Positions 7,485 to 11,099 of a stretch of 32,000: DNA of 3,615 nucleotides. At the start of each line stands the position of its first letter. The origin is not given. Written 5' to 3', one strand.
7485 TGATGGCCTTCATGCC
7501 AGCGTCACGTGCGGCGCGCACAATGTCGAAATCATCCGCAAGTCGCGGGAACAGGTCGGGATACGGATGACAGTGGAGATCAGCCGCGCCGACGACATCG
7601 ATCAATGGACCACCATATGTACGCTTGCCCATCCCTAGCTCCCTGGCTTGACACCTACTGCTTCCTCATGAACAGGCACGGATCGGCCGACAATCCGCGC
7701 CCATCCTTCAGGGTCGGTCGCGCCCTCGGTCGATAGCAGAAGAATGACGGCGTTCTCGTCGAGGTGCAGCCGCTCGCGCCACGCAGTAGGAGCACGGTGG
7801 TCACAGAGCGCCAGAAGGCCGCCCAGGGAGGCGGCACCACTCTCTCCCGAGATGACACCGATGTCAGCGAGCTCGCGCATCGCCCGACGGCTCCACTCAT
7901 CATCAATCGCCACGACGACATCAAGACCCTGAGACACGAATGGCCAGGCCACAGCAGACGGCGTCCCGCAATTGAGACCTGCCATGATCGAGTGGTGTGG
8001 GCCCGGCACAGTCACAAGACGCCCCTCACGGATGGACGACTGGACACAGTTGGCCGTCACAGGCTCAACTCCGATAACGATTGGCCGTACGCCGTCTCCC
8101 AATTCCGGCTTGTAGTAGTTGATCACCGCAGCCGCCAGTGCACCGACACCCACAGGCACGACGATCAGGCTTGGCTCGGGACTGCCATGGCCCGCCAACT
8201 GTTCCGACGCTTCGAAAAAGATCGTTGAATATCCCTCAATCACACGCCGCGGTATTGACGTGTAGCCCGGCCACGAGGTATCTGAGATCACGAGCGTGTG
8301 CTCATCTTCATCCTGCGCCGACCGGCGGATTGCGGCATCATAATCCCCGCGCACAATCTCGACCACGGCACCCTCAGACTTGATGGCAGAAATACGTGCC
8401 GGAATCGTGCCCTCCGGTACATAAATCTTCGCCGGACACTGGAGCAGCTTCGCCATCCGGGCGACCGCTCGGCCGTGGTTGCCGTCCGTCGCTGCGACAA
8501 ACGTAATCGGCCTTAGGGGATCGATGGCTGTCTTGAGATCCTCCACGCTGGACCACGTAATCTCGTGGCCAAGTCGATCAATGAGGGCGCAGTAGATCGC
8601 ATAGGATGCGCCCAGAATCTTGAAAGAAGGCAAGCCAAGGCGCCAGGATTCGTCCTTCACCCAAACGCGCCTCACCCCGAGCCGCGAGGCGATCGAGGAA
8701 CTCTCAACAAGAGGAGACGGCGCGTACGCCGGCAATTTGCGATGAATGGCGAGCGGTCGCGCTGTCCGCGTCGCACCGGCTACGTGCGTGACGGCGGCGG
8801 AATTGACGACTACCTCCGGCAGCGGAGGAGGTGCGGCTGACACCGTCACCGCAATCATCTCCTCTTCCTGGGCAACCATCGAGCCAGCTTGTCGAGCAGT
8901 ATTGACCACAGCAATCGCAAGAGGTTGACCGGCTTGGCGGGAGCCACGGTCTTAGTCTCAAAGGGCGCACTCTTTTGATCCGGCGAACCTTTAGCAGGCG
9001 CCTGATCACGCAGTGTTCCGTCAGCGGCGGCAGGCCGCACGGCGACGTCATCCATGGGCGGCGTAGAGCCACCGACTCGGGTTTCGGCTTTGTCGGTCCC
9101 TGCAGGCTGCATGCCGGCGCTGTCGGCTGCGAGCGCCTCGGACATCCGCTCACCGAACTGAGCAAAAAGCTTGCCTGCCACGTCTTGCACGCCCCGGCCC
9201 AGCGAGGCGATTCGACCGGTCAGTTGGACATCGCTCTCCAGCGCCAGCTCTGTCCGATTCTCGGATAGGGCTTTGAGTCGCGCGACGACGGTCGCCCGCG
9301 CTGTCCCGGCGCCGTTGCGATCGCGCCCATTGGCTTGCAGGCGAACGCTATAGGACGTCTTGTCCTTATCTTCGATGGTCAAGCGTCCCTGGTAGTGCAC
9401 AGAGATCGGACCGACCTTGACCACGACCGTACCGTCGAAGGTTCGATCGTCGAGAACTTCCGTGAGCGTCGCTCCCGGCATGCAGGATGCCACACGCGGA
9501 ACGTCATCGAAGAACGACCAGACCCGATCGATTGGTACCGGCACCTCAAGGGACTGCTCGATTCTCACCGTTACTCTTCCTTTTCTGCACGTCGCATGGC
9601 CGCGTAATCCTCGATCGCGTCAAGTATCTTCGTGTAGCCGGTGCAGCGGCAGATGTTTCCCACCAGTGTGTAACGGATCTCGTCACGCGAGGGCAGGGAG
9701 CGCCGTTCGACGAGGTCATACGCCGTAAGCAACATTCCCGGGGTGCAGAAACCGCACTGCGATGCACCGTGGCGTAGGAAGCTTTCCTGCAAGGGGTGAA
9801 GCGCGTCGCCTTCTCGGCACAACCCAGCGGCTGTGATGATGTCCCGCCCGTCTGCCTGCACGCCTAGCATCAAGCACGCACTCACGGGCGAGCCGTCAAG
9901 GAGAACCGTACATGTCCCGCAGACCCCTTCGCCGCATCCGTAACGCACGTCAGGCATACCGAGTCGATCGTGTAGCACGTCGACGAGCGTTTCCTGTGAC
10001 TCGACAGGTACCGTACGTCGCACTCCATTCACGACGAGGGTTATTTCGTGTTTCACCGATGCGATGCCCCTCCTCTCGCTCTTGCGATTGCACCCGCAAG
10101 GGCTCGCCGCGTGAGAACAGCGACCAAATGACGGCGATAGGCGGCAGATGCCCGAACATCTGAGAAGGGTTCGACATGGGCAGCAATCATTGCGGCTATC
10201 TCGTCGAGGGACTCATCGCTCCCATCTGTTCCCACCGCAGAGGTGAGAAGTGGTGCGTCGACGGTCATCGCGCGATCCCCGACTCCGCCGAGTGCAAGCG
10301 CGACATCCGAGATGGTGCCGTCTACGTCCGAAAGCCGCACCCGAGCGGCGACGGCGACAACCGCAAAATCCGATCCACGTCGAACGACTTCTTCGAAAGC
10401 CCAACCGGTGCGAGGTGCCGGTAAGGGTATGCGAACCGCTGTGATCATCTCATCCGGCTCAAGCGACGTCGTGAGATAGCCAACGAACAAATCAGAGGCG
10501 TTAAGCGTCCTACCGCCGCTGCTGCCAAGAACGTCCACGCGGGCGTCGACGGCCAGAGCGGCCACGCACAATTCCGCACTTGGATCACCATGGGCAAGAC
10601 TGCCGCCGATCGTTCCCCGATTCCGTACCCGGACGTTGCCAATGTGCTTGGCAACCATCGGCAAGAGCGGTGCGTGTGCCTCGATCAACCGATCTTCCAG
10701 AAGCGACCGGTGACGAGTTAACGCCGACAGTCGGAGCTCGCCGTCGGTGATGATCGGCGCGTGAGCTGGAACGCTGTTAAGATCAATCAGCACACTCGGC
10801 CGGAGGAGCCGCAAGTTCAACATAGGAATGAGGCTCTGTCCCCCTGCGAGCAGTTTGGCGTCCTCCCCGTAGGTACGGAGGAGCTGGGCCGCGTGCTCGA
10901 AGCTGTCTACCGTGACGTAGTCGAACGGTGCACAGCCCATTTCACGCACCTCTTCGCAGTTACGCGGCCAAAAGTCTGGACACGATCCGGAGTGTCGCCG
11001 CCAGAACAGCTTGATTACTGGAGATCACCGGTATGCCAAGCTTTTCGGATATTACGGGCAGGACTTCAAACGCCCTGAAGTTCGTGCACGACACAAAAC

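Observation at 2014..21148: Seventeen-gene co-directional catabolic supercluster whose enzyme combination I cannot match to any pathway I know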

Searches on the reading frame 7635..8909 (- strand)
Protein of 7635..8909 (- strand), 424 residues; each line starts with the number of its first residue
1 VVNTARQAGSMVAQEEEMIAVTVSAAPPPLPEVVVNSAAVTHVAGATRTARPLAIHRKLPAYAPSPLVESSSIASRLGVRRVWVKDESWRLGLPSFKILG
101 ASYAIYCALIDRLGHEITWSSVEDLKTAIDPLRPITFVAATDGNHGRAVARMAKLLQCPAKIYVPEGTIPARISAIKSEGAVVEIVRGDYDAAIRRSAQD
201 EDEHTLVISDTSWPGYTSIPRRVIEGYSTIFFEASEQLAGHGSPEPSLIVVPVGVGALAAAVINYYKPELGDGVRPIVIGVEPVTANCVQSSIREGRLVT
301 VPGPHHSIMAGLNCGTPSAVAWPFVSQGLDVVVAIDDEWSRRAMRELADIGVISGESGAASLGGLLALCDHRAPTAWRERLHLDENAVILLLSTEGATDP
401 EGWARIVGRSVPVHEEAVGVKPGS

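Call 5: search_protein_families(library=pfam, proteins=[window:7635-8909:-])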
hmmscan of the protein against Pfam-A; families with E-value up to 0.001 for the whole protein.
window:7635-8909:- (424 aa): 1 family
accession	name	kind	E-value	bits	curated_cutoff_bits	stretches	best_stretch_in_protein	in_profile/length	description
PF00291.31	PALP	-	2.2e-56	191.8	35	1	60-370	3-281/295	Pyridoxal-phosphate dependent enzyme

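Call 7: search_protein_families(library=ncbifam, proteins=[window:7635-8909:-], max_evalue=0.00001)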
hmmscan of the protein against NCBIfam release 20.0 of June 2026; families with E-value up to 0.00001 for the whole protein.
window:7635-8909:- (424 aa): 24 families
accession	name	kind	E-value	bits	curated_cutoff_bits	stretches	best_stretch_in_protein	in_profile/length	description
NF006058.0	PRK08206.1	equivalog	3.6e-108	361.6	276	1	45-410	25-396/402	diaminopropionate ammonia-lyase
TIGR03528.1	2_3_DAP_am_ly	equivalog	8.5e-90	301.2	532.25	1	49-407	26-393/396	diaminopropionate ammonia-lyase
TIGR01747.1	diampropi_NH3ly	subfamily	1.1e-86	291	274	1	50-407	8-374/376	diaminopropionate ammonia-lyase family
TIGR01127.1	ilvA_1Cterm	equivalog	5e-23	81.7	378.75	1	137-367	51-267/380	threonine ammonia-lyase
NF004771.0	PRK06110.1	equivalog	2.9e-20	72.6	317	1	135-366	71-287/323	threonine dehydratase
NF006094.0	PRK08246.1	subfamily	1.5e-19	70.6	331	1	134-361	68-277/310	serine/threonine dehydratase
NF006390.0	PRK08639.1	equivalog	2.2e-19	69.8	421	1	135-365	74-294/418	threonine ammonia-lyase IlvA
NF005292.0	PRK06815.1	equivalog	2.4e-19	69.5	371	1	137-358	72-281/320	threonine/serine dehydratase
NF006674.0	PRK09224.1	subfamily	1.1e-15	57.4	577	1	137-366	76-292/508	threonine ammonia-lyase IlvA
TIGR01124.1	ilvA_2Cterm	equivalog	1.8e-15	56.6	411.3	1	136-367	67-285/499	threonine ammonia-lyase, biosynthetic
NF005680.0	PRK07476.1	equivalog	2.3e-14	53.1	413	1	65-372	24-294/326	hydroxyectoine utilization dehydratase EutB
NF005147.0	PRK06608.1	equivalog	2.9e-14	52.6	380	1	133-336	72-259/339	serine/threonine dehydratase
NF009130.0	PRK12483.1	subfamily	8.6e-14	51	801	1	137-301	88-239/521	threonine ammonia-lyase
TIGR02079.1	THD1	equivalog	1.4e-13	50.4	440.55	1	135-302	65-223/410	threonine ammonia-lyase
TIGR02991.1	ectoine_eutB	equivalog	4.7e-13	48.8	413.35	1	65-335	20-255/317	hydroxyectoine utilization dehydratase EutB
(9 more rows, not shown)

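Call 67: search_solved_structures(query=window:7635-8858:-, max_evalue=1e-20, show_alignments=1)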
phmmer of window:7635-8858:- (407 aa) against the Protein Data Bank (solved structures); distinct sequences matched with E-value up to 1e-20: 3.
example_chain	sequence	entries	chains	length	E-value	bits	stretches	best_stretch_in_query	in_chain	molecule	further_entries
5ygr_B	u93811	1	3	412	2e-68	234.5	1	34-394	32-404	Diaminopropionate ammonia lyase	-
5ygr_A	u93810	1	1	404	4.2e-68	233.5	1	34-390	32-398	Diaminopropionate ammonia lyase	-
4d9g_A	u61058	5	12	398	1.2e-63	218.8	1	37-390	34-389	Putative diaminopropionate ammonia-lyase | Diaminopropionate ammonia-lyase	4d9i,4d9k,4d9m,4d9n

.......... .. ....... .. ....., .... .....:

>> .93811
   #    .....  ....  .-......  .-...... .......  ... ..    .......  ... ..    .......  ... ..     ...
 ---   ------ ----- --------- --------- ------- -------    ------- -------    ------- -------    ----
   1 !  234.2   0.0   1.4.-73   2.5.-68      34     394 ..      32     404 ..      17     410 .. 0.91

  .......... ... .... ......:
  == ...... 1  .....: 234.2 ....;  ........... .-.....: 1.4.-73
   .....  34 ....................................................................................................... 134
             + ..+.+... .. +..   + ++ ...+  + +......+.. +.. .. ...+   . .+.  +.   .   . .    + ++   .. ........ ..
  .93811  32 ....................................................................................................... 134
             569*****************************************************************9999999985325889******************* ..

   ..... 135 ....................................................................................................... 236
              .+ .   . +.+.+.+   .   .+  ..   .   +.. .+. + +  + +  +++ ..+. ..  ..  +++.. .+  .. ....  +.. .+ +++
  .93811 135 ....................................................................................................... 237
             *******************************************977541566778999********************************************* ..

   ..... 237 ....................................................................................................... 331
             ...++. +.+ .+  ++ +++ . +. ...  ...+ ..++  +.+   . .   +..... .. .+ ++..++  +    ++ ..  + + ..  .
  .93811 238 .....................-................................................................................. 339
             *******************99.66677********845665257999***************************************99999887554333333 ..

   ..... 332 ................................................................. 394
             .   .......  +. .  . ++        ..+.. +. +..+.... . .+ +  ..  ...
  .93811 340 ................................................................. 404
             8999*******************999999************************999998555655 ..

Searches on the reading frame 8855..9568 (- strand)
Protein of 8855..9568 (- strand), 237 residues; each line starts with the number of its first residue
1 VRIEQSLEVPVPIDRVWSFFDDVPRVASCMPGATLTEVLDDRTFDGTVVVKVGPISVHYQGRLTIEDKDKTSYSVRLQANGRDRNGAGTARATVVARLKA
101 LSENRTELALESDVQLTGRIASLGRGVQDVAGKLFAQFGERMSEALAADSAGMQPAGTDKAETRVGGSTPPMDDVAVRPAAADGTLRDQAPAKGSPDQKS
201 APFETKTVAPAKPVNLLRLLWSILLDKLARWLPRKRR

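Call 5: search_protein_families(library=pfam, proteins=[window:8855-9568:-])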
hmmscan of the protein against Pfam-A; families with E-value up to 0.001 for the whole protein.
window:8855-9568:- (237 aa): 3 families
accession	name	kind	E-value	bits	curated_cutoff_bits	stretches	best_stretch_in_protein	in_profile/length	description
PF06240.19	COXG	-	1.4e-16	60.9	22.2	1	7-146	3-139/140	Carbon monoxide dehydrogenase subunit G (CoxG)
PF10604.15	Polyketide_cyc2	-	0.00027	21.7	27.4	1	2-147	3-138/142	Polyketide cyclase / dehydrase and lipid transport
PF03364.25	Polyketide_cyc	-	0.00073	20.2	23.4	0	9-70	1-63/126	Polyketide cyclase / dehydrase and lipid transport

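Call 7: search_protein_families(library=ncbifam, proteins=[window:8855-9568:-], max_evalue=0.00001)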
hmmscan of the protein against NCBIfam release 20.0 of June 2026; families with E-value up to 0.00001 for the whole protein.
window:8855-9568:- (237 aa): 0 families

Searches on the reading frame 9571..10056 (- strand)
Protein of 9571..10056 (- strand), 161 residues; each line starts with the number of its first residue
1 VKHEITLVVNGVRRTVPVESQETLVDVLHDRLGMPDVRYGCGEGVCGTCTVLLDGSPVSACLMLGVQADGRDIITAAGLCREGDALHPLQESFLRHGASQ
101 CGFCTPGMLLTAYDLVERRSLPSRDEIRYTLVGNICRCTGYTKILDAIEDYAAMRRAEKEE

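Call 5: search_protein_families(library=pfam, proteins=[window:9571-10056:-])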
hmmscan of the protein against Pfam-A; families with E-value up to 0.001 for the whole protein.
window:9571-10056:- (161 aa): 3 families
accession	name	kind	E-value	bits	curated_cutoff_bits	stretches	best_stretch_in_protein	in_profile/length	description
PF01799.25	Fer2_2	-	1.1e-28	99.6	30.3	1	75-149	1-75/75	[2Fe-2S] binding domain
PF00111.32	Fer2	-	1.8e-09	37.8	21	1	9-57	3-52/77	2Fe-2S iron-sulfur cluster binding domain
PF13085.11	Fer2_3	-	4.7e-06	27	27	1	37-72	48-83/107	2Fe-2S iron-sulfur cluster binding domain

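Call 7: search_protein_families(library=ncbifam, proteins=[window:9571-10056:-], max_evalue=0.00001)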
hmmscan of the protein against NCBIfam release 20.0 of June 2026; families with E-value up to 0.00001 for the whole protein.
window:9571-10056:- (161 aa): 11 families
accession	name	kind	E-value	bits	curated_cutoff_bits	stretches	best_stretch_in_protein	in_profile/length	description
NF041020.1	glyceraldDH_gamma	equivalog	9.5e-50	168.4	290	1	3-152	11-159/164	glyceraldehyde dehydrogenase subunit gamma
NF043084.2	XdhC_XDHase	equivalog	1.5e-48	164.2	217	1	4-150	2-148/151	xanthine dehydrogenase subunit XdhC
NF045668.1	pterin_aldehy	equivalog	2.6e-44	151.5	1100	1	5-160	3-160/905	molybdopterin-dependent aldehyde oxidoreductase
TIGR03193.1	4hydroxCoAred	equivalog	9.3e-43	145.7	257.8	1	6-150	3-146/148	4-hydroxybenzoyl-CoA reductase subunit gamma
TIGR03198.1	pucE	equivalog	3.7e-40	136.8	254.3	1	2-149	1-146/151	xanthine dehydrogenase subunit E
TIGR03311.1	Se_dep_XDH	equivalog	7.1e-40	136.8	830.45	1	6-159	2-151/848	selenium-dependent xanthine dehydrogenase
NF008514.0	PRK11433.1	equivalog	4.6e-36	124.4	322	1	3-154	51-216/218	aldehyde dehydrogenase iron-sulfur subunit PaoA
NF007387.0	PRK09908.1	equivalog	3.3e-35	120.9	212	1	4-151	8-155/159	xanthine dehydrogenase iron sulfur-binding subunit XdhC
TIGR02963.1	xanthine_xdhA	equivalog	3.2e-34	118.3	467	1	14-156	11-162/468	xanthine dehydrogenase small subunit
TIGR02969.1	mam_aldehyde_ox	subfamily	1.8e-25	88.6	1912.3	1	9-152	7-161/1330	aldehyde oxidase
TIGR03313.1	Se_sel_red_Mo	hypoth_equivalog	3.4e-15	54.8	1101.9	1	8-156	2-148/951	molybdopterin-dependent oxidoreductase Mo/Fe-S-binding subunit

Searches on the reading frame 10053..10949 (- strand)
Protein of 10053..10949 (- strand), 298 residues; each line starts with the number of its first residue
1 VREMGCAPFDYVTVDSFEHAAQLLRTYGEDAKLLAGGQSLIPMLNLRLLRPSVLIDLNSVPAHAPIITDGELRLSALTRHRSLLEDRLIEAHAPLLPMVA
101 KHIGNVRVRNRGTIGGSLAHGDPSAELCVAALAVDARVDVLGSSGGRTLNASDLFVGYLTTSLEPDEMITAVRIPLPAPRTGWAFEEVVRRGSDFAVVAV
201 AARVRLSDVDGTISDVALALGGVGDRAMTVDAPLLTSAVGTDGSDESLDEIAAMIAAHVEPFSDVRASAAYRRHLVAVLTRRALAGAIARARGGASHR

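Call 5: search_protein_families(library=pfam, proteins=[window:10053-10949:-])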
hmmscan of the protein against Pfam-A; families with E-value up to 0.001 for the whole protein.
window:10053-10949:- (298 aa): 2 families
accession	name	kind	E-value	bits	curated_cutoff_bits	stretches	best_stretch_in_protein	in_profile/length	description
PF00941.27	FAD_binding_5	-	1.4e-40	139.3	27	1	8-176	2-169/170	FAD binding domain in molybdopterin dehydrogenase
PF03450.22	CO_deh_flav_C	-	8.3e-23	80.9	25.5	1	183-285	1-100/102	CO dehydrogenase flavoprotein C-terminal domain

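Call 7: search_protein_families(library=ncbifam, proteins=[window:10053-10949:-], max_evalue=0.00001)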
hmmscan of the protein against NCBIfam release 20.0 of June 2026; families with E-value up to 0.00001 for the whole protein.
window:10053-10949:- (298 aa): 8 families
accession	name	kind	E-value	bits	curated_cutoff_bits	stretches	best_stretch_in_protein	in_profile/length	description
NF041019.1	glyceraldDH_beta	equivalog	1.1e-70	238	350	1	7-285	4-278/280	glyceraldehyde dehydrogenase subunit beta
NF007427.0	PRK09971.1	equivalog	6.9e-33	114.1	287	1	11-293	7-289/292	xanthine dehydrogenase FAD-binding subunit XdhB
NF043083.1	XdhB_XDHase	equivalog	2.3e-32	112.3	310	1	11-292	7-288/289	xanthine dehydrogenase subunit XdhB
TIGR02963.1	xanthine_xdhA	equivalog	2.5e-28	98.9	467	1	29-282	212-463/468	xanthine dehydrogenase small subunit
TIGR03195.1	4hydrxCoA_B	equivalog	4.5e-23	81.9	404.55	2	125-284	159-316/321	4-hydroxybenzoyl-CoA reductase subunit beta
TIGR03199.1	pucC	equivalog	2.8e-14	53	306.05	1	51-277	38-259/264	xanthine dehydrogenase subunit C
TIGR03312.1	Se_sel_red_FAD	hypoth_equivalog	6.3e-12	45.2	241.5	1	11-281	4-244/257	molybdopterin-dependent oxidoreductase FAD-binding subunit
TIGR02969.1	mam_aldehyde_ox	subfamily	1.3e-07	29.5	1912.3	1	101-258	335-496/1330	aldehyde oxidase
